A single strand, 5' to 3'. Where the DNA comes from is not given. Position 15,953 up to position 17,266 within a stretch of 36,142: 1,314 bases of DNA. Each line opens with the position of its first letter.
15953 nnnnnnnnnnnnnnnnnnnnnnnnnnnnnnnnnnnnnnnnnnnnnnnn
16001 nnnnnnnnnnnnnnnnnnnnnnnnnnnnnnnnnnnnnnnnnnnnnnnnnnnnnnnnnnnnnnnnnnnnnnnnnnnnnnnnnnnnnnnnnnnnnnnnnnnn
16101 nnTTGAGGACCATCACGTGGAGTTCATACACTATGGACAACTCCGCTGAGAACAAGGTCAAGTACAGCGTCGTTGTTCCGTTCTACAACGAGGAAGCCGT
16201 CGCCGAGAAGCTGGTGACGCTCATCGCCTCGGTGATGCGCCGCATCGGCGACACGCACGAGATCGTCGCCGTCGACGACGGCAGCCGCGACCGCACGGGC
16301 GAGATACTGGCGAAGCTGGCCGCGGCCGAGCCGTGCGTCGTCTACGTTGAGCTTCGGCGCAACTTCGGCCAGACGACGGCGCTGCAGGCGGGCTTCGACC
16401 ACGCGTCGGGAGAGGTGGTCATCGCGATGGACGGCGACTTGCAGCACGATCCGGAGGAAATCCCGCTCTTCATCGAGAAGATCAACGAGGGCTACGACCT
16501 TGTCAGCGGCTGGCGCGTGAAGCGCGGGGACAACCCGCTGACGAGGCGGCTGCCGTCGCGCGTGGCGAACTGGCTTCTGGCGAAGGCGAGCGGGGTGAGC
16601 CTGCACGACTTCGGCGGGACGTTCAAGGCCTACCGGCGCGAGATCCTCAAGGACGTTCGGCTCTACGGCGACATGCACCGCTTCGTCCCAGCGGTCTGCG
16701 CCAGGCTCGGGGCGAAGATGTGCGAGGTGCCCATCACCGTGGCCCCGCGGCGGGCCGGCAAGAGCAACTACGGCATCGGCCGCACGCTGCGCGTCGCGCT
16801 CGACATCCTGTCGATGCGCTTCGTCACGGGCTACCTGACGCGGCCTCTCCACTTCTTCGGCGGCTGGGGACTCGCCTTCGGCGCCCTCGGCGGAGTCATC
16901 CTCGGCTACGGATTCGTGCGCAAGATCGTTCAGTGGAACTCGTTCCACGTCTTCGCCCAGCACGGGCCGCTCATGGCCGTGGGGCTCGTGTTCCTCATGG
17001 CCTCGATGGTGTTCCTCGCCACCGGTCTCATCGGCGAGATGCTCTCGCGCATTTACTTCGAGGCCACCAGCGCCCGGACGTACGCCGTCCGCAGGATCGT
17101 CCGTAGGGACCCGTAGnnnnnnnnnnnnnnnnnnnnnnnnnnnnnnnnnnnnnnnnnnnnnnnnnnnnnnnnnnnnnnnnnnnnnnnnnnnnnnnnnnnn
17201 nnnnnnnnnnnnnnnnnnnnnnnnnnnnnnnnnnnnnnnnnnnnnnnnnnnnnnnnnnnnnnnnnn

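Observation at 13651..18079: arn/lgm-like aminosugar lipid-modification cluster using a ChbG/YdjC deacetylase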

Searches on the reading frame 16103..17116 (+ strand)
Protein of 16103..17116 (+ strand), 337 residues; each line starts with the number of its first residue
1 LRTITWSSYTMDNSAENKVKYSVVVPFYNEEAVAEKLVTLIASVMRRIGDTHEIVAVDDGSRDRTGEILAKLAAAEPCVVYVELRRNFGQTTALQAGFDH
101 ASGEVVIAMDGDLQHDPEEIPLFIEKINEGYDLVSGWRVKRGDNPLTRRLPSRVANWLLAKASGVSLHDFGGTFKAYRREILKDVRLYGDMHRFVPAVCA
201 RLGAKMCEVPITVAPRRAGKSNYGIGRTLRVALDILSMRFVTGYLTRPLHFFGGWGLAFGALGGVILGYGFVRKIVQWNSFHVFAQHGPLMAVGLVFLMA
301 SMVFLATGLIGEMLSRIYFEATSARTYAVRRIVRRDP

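Call 5: search_protein_families(library=pfam, proteins=[window:16103-17116:+], max_evalue=0.01)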
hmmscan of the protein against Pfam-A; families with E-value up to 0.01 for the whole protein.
window:16103-17116:+ (337 aa): 3 families
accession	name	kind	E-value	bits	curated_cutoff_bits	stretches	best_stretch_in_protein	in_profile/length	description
PF00535.33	Glycos_transf_2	-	3.6e-37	128.3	23.3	1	22-185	1-167/168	Glycosyl transferase family 2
PF10111.15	Glyco_tranf_2_2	-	2.6e-06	27.6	27.3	1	22-113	1-92/276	Glycosyltransferase like family 2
PF13641.12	Glyco_tranf_2_3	-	2.5e-05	24.8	27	1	21-186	3-175/230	Glycosyltransferase like family 2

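Call 6: search_protein_families(library=ncbifam, proteins=[window:16103-17116:+], max_evalue=0.01)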
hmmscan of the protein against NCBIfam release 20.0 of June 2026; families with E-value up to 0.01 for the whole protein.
window:16103-17116:+ (337 aa): 24 families
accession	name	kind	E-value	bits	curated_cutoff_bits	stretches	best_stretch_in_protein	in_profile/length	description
NF007986.1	PRK10714.1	equivalog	5.4e-55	186.6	529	1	19-335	6-314/316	undecaprenyl-phosphate 4-deoxy-4-formamido-L-arabinose transferase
NF047588.1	GlcsyltransPgfSStrep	equivalog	2e-46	158.7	500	1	20-329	2-302/308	glycosyltransferase PgfS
TIGR04182.1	glyco_TIGR04182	equivalog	8.4e-18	64.8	325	1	22-320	3-288/293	S-layer glycoprotein N-glycosyltransferase AglJ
TIGR03937.1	PgaC_IcaA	equivalog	9.3e-18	64.4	422.3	1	14-129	40-152/407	poly-beta-1,6-N-acetyl-D-glucosamine synthase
NF041391.1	DPhHxTase_Halo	equivalog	2.9e-17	62.4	375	1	28-186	4-154/213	dolichyl-phosphate hexose transferase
NF058614.1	PPMAGASynPpgS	equivalog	8.1e-14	51.6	370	1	23-186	4-166/226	polyprenyl-phospho-N-acetylgalactosaminyl synthase PpgS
NF041875.1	EPS_EpsD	equivalog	1.7e-12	47.4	370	1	22-129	2-106/325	exopolysaccharide biosynthesis glycosyltransferase EpsD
NF007482.0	PRK10073.1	equivalog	2.1e-10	40.1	423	1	17-118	4-101/334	glycosyltransferase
NF010496.0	PRK13915.1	equivalog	5.5e-10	38.8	262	1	8-115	18-129/307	glucosyl-3-phosphoglycerate synthase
NF050050.1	ProtGlycPglI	equivalog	1e-09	38.3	500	1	20-154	3-135/306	GalNAc(5)-diNAcBac-PP-undecaprenol beta-1,3-glucosyltransferase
NF047683.1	TeichurnBiosyTuaG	equivalog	2.8e-09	37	400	1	17-120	4-104/252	teichuronic acid biosynthesis protein TuaG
TIGR03965.1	mycofact_glyco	equivalog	8.9e-09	34.7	280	1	17-115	72-167/467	mycofactocin biosynthesis glycosyltransferase MftF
TIGR04283.1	glyco_like_mftF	equivalog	2.3e-08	33.9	182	1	22-157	2-127/221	TIGR04283 family arsenosugar biosynthesis glycosyltransferase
NF045692.1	OglycostaseCruG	equivalog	1.2e-07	31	600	1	16-135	38-161/386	2'-O-glycosyltransferase CruG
TIGR04242.1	nodulat_NodC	equivalog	1.6e-07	30.6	550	1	14-121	43-150/395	chitooligosaccharide synthase NodC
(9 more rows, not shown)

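Call 29: search_solved_structures(query=window:16133-17116:+, max_evalue=0.001)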
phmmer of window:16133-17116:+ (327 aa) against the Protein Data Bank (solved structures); distinct sequences matched with E-value up to 0.001: 18.
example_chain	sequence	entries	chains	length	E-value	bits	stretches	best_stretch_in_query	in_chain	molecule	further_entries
9hwj_A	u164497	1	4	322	7.6e-48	166.6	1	10-324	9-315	Undecaprenyl-phosphate 4-deoxy-4-formamido-L-arabinose transferase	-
9bhc_C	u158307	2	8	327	2.5e-47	164.9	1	10-323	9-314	Undecaprenyl-phosphate 4-deoxy-4-formamido-L-arabinose transferase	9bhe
8vxh_A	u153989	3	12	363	3.5e-47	164.4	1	10-323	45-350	Undecaprenyl-phosphate 4-deoxy-4-formamido-L-arabinose transferase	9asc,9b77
5eke_A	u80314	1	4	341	1.1e-30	110.2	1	8-319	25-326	Uncharacterized glycosyltransferase sll0501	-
5ekp_C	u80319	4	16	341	1.5e-30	109.7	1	8-319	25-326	Uncharacterized glycosyltransferase sll0501 | Glycosyltransferase sll0501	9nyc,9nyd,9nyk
9nye_A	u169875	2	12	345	1.6e-30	109.7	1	8-319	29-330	Glycosyltransferase sll0501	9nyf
5mlz_A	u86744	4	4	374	1.9e-23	86.4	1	7-219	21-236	Dolichol monophosphate mannose synthase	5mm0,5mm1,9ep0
8bz8_A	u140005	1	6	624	8.2e-06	28.5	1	7-130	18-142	Glycosyltransferase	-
8bz4_A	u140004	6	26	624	8.3e-06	28.4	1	7-130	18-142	Glycosyltransferase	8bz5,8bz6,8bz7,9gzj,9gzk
3bcv_A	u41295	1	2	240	1e-05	28.2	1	10-106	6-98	Putative glycosyltransferase protein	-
6yv7_B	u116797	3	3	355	1.4e-05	27.7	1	10-103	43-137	Glycosyl transferase, family 2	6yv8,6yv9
6yv7_A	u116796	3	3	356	1.4e-05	27.7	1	10-103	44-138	Glycosyl transferase, family 2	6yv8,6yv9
5hea_A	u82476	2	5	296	3.4e-05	26.4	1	10-102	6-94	Putative glycosyltransferase (GalT1)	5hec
2z87_A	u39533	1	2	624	4.1e-05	26.2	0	12-132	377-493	Chondroitin synthase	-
2z86_A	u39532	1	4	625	4.1e-05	26.1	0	12-132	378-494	Chondroitin synthase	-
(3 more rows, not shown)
